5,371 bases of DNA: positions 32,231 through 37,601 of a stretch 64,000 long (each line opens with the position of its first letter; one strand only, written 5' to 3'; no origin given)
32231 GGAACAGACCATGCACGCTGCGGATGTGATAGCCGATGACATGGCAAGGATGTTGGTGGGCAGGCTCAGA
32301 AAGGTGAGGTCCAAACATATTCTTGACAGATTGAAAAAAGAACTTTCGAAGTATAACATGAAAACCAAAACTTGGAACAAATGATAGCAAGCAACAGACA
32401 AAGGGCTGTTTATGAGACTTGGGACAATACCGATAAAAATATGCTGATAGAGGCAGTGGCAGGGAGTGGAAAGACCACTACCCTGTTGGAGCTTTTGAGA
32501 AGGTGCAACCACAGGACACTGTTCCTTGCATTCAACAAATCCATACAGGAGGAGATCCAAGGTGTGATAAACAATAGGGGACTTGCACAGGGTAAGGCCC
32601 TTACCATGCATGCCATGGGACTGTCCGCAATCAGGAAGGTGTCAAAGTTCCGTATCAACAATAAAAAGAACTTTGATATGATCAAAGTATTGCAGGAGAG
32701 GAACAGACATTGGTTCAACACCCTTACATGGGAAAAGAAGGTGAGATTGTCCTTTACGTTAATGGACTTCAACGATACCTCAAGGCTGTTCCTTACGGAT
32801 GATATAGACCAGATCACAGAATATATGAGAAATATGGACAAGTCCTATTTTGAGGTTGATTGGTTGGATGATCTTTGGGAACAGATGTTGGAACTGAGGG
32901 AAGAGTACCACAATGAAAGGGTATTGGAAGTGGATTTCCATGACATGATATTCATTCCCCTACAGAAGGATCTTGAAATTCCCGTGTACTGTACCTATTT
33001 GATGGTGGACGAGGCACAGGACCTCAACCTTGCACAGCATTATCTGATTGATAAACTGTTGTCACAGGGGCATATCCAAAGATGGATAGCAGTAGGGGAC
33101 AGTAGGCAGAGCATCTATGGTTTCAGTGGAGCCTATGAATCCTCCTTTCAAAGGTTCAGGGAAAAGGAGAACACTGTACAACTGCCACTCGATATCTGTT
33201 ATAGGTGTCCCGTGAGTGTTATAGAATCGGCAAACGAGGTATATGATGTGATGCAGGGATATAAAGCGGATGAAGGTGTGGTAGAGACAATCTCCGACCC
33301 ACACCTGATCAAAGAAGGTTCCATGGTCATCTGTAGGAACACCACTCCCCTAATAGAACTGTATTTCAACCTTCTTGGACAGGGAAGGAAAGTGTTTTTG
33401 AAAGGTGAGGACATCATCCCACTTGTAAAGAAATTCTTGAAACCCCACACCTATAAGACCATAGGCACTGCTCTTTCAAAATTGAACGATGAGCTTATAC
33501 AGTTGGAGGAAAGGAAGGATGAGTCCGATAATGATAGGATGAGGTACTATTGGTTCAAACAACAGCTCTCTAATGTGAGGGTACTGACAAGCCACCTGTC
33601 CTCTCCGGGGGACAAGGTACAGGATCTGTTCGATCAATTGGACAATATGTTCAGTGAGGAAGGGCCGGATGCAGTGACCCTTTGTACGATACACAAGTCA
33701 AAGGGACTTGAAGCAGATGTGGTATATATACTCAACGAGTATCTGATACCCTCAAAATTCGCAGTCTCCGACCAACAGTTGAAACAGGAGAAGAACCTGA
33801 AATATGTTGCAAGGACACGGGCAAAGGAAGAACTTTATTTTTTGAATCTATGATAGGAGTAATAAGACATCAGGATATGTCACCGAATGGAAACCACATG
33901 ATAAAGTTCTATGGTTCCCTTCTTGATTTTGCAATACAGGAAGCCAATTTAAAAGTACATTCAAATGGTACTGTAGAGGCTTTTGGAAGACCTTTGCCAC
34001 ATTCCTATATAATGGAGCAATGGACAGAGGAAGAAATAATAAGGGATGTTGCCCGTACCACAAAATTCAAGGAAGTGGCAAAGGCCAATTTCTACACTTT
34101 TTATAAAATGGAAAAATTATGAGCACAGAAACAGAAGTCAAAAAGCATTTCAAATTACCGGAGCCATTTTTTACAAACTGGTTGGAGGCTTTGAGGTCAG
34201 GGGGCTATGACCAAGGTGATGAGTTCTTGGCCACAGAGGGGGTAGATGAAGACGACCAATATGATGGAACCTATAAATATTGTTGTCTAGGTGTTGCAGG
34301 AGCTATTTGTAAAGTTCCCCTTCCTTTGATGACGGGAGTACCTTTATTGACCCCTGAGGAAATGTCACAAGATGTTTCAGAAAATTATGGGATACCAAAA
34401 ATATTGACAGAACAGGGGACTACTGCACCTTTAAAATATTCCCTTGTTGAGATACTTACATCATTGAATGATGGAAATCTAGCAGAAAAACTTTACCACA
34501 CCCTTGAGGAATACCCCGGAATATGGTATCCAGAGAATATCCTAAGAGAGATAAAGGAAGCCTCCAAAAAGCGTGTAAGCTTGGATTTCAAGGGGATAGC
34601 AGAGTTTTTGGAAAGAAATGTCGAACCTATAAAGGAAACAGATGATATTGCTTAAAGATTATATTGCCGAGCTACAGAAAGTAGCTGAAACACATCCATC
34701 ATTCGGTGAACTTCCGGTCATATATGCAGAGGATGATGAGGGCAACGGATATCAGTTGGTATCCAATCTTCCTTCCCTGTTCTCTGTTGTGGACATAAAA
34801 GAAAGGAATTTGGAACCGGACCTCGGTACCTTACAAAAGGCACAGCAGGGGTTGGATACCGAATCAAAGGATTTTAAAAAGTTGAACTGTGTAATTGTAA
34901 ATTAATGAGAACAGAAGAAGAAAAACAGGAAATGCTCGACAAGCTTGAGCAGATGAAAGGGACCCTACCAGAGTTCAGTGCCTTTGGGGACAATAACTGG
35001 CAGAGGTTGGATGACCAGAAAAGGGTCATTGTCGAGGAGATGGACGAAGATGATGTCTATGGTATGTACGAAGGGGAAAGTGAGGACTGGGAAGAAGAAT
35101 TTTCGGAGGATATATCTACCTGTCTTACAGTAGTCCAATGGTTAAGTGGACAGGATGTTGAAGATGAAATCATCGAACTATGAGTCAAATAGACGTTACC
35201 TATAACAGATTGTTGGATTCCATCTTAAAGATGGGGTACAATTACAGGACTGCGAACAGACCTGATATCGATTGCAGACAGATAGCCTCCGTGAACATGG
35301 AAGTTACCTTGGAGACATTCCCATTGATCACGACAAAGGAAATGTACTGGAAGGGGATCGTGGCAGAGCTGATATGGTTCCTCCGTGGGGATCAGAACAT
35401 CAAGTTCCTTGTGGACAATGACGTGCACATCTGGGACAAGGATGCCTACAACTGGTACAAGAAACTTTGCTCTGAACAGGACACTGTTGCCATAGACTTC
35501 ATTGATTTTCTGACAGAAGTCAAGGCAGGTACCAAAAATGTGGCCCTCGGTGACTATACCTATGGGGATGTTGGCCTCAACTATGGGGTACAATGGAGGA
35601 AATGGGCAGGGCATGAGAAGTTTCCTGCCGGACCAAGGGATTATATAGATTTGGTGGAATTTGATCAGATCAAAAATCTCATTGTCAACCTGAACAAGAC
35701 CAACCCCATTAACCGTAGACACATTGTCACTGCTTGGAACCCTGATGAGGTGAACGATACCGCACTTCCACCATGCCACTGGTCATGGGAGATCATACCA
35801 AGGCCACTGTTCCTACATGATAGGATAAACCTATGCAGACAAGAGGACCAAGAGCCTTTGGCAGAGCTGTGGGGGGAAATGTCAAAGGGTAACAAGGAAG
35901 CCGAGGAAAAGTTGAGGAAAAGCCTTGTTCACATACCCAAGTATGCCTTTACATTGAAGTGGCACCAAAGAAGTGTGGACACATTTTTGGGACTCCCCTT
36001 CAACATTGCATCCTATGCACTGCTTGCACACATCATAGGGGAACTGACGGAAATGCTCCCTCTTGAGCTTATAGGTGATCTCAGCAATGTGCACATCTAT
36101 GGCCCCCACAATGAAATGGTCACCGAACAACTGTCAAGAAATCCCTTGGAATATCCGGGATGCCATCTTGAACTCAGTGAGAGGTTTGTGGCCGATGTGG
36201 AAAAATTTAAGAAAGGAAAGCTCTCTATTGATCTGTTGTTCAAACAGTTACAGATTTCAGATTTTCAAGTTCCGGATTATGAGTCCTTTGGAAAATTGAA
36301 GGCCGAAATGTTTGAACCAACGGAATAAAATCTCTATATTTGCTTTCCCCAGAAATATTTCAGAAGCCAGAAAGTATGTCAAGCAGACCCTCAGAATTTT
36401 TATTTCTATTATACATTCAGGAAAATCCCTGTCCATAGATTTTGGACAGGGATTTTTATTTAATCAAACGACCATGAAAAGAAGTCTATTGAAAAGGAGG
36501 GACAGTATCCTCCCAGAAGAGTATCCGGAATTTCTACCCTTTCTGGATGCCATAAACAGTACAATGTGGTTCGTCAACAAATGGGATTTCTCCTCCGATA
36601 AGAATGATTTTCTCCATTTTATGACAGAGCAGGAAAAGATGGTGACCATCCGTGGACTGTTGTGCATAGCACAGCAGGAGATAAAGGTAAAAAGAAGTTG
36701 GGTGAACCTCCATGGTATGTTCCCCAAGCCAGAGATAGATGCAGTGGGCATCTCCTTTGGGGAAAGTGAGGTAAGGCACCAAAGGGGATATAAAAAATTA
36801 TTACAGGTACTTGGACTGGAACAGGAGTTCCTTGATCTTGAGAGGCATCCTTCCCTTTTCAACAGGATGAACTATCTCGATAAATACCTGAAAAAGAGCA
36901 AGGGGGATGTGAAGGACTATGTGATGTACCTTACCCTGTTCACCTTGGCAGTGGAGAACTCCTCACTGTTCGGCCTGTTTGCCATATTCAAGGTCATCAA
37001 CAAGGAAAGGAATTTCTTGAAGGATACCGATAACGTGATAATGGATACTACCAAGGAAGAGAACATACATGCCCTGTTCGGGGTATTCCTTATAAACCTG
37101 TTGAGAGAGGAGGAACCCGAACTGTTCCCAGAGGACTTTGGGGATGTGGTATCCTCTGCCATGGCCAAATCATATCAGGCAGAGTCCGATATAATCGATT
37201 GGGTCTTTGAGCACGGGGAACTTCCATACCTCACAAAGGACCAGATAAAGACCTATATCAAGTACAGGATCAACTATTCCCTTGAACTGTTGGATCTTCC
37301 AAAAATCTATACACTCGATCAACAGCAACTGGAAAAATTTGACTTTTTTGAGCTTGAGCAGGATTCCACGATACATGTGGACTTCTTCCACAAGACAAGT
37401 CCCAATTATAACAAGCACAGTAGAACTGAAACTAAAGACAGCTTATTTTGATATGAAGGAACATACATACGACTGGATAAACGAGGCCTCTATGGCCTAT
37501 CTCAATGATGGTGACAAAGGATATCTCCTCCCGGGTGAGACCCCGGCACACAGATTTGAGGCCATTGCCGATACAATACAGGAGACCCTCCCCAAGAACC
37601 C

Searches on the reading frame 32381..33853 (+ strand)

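Call 37: search_protein_families(library=phrogs, proteins=[window:32381-33853:+], max_evalue=0.00001)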
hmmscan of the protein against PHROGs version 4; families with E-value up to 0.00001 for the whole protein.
window:32381-33853:+ (490 aa): 2 families
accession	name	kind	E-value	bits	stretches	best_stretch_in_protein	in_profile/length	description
phrog_1967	-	DNA, RNA and nucleotide metabolism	4.8e-101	340.6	1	3-489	153-668/776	DNA helicase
phrog_325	-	DNA, RNA and nucleotide metabolism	7.8e-08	32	0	391-488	790-867/986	Dda-like helicase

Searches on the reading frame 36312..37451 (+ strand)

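Call 37: search_protein_families(library=phrogs, proteins=[window:36312-37451:+], max_evalue=0.00001)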
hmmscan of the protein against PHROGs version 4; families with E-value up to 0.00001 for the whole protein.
window:36312-37451:+ (379 aa): 2 families
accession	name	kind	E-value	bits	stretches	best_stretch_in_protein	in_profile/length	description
phrog_86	-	DNA, RNA and nucleotide metabolism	1.5e-47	163.4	1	52-377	57-396/504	ribonucleoside diphosphate reductase small subunit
phrog_30939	-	DNA, RNA and nucleotide metabolism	1.8e-09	37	1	69-369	19-322/977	ribonucleotide reductase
